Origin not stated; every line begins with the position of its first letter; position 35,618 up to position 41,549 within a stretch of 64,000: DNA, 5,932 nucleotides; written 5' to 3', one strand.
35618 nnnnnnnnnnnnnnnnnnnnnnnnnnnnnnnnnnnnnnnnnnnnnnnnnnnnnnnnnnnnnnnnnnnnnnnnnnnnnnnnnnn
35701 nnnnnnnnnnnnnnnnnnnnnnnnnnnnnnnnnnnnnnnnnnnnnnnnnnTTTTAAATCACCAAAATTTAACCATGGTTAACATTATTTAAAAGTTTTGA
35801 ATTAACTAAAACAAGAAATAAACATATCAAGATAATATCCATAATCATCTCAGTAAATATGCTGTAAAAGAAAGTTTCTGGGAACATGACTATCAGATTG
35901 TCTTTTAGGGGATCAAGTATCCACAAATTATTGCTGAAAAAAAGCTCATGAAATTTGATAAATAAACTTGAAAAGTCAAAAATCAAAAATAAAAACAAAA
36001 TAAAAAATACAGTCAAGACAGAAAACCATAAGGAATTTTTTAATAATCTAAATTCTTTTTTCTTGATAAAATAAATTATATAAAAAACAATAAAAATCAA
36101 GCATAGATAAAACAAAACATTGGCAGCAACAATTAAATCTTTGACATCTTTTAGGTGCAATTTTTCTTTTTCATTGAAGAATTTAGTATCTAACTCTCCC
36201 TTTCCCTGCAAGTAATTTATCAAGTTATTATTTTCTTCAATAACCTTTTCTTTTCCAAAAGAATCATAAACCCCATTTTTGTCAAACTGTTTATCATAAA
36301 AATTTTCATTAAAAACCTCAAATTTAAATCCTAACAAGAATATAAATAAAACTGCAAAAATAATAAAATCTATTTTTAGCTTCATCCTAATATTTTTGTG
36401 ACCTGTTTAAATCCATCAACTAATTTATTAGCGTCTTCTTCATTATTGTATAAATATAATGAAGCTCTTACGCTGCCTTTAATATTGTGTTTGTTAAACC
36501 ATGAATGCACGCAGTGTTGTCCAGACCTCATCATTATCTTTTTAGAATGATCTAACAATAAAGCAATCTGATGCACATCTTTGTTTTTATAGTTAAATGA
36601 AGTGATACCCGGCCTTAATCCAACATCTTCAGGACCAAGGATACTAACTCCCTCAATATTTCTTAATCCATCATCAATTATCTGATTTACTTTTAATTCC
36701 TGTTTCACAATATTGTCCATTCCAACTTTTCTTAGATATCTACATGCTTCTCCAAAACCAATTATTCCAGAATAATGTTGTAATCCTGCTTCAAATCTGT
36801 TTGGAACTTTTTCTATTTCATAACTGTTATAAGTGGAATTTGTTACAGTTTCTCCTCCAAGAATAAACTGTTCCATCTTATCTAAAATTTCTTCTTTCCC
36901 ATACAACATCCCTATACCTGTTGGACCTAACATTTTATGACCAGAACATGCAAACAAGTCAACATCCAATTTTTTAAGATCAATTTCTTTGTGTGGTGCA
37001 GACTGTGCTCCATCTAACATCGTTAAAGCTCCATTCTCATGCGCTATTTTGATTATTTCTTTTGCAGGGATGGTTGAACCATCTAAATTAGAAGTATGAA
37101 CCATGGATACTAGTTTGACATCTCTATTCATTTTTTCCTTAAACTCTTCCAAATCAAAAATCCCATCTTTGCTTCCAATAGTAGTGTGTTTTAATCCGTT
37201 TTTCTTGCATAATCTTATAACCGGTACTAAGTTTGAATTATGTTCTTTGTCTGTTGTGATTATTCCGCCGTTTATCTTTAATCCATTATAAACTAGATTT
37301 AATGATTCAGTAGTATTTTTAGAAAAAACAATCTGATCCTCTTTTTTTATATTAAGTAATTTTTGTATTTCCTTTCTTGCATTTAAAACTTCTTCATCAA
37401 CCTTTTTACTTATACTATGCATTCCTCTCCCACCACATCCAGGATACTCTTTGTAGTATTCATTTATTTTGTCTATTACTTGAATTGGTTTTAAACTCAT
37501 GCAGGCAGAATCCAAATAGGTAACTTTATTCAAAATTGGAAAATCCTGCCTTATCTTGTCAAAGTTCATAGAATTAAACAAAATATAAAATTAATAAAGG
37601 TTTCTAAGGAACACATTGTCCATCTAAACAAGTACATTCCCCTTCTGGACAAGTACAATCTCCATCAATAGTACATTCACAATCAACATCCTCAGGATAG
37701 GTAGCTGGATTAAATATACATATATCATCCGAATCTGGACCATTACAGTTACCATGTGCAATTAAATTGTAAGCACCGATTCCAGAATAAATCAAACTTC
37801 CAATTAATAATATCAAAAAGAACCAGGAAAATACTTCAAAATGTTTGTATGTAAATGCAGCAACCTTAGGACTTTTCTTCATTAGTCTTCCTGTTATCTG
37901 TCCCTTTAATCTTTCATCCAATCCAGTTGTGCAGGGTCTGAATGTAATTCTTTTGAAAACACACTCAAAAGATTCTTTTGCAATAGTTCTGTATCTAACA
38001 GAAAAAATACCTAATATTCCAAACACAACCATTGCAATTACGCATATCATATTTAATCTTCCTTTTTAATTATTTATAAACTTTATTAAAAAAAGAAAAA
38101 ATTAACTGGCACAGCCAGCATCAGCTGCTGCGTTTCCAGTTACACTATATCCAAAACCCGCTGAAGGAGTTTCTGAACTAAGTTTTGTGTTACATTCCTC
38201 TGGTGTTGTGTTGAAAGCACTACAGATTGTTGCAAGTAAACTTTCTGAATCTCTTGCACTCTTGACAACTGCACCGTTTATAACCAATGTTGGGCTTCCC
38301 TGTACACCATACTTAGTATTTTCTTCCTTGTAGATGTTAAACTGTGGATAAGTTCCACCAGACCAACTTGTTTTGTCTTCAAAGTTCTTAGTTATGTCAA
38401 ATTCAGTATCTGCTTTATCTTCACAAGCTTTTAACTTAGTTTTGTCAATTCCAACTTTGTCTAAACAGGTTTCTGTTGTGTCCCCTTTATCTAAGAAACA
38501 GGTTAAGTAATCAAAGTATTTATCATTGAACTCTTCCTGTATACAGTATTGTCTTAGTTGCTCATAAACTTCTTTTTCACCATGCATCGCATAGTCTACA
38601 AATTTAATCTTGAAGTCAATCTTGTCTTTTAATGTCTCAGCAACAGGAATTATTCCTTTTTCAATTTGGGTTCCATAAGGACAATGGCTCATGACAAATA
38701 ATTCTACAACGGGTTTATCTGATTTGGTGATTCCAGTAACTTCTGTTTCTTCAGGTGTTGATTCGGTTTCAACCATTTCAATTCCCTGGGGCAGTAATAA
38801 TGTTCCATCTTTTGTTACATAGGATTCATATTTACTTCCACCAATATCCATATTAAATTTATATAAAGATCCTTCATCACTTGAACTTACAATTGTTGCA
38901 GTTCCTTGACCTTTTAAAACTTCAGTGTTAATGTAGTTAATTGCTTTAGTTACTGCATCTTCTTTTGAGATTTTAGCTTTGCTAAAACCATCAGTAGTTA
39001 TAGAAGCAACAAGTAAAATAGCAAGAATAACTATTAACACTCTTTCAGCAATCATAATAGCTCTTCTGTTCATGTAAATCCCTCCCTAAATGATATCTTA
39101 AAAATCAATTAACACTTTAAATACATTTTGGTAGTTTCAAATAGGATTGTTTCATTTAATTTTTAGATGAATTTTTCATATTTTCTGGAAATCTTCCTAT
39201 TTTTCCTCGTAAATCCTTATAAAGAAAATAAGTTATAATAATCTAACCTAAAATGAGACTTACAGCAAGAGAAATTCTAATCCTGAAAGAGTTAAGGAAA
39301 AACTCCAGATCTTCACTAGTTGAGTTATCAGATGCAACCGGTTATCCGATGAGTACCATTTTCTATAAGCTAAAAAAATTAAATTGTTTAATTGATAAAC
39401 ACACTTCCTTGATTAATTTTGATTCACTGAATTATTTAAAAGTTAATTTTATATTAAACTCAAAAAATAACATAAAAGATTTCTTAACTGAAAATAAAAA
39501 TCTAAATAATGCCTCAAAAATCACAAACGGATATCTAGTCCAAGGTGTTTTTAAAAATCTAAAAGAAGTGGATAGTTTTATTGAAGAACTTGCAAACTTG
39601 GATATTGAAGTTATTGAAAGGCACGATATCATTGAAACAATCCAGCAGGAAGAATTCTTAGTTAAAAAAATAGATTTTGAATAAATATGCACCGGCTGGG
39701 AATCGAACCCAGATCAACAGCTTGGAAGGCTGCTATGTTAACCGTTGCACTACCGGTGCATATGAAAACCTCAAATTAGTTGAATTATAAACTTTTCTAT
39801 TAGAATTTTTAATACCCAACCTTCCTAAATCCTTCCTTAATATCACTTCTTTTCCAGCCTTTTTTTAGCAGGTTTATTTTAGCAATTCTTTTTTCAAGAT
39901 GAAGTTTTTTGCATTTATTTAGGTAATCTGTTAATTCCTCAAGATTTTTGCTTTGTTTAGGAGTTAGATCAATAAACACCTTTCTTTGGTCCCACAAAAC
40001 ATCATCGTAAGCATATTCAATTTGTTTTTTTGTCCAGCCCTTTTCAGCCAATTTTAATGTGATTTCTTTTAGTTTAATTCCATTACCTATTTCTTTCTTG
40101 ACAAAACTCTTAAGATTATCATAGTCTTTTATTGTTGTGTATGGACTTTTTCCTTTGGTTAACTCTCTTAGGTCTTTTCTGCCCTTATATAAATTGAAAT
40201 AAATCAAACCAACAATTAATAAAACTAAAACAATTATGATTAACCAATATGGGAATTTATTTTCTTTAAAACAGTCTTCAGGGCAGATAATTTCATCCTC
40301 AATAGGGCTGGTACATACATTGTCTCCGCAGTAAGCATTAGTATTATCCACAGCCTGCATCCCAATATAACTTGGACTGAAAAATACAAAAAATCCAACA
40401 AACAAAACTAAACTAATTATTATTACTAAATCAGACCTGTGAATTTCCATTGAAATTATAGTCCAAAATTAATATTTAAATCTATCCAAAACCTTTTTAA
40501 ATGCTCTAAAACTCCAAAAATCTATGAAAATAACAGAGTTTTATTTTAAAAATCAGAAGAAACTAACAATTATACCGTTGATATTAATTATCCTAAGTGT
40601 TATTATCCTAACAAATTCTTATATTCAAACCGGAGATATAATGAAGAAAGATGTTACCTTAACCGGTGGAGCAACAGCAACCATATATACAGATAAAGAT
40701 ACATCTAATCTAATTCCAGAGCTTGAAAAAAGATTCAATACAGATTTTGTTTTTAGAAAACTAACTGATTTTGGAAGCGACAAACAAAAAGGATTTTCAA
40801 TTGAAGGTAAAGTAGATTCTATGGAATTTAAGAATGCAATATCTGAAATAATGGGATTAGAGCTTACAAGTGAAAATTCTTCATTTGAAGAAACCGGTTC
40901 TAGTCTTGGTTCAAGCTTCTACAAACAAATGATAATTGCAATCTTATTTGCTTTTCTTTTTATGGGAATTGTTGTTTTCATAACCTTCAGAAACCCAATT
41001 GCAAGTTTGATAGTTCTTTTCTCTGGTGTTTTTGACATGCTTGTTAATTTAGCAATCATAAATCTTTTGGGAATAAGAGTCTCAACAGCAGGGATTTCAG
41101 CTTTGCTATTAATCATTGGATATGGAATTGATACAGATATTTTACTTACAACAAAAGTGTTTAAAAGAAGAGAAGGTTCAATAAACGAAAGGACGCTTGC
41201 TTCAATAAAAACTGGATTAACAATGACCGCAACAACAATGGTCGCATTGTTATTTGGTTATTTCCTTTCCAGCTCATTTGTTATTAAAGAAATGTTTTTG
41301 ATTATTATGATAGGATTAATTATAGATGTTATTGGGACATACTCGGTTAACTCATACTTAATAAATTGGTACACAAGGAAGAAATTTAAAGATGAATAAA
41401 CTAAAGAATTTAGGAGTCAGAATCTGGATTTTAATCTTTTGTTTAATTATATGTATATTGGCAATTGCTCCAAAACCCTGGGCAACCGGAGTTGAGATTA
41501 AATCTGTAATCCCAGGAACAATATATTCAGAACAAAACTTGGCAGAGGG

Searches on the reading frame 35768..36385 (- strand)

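Call 9: search_protein_families(library=pfam, proteins=[window:35768-36385:-], max_evalue=0.00001)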
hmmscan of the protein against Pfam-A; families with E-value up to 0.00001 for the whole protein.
window:35768-36385:- (205 aa): 1 family
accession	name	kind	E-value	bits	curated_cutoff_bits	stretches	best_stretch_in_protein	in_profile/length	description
PF07314.17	Lit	-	7.1e-34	117.8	24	1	8-173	4-176/176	Lipoprotein intramolecular transacylase Lit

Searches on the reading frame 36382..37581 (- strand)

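Call 9: search_protein_families(library=pfam, proteins=[window:36382-37581:-], max_evalue=0.00001)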
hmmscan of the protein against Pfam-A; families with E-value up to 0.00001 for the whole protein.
window:36382-37581:- (399 aa): 1 family
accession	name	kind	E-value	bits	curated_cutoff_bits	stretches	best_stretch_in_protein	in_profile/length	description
PF00266.25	Aminotran_5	-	4.1e-108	362.1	21.5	1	21-387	1-371/371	Aminotransferase class-V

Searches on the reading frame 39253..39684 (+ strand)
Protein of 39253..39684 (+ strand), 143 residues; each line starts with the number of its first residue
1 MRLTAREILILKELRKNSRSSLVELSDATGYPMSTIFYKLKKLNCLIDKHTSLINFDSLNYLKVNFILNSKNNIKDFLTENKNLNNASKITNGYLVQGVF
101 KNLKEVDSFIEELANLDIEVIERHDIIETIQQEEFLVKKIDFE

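Call 63: search_protein_families(library=pfam, proteins=[window:39253-39684:+], max_evalue=0.0001)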
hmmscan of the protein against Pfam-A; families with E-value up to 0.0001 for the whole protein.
window:39253-39684:+ (143 aa): 1 family
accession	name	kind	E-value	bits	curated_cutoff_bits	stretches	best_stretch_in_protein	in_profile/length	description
PF13412.12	HTH_24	-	4.1e-05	23.5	21.9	0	6-43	4-41/48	Winged helix-turn-helix DNA-binding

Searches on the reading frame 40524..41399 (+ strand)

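Call 37: search_protein_families(library=pfam, proteins=[window:40524-41399:+], max_evalue=0.00001)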
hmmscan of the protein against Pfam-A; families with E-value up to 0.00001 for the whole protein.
window:40524-41399:+ (291 aa): 2 families
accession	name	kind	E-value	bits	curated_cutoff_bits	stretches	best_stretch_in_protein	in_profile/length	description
PF02355.23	SecD_SecF_C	-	3.7e-25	88.9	20.5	1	116-285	13-188/189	Protein export membrane protein SecD/SecF, C-terminal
PF03176.21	MMPL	-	2.6e-06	27.1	20.5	1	132-275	141-294/333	MMPL family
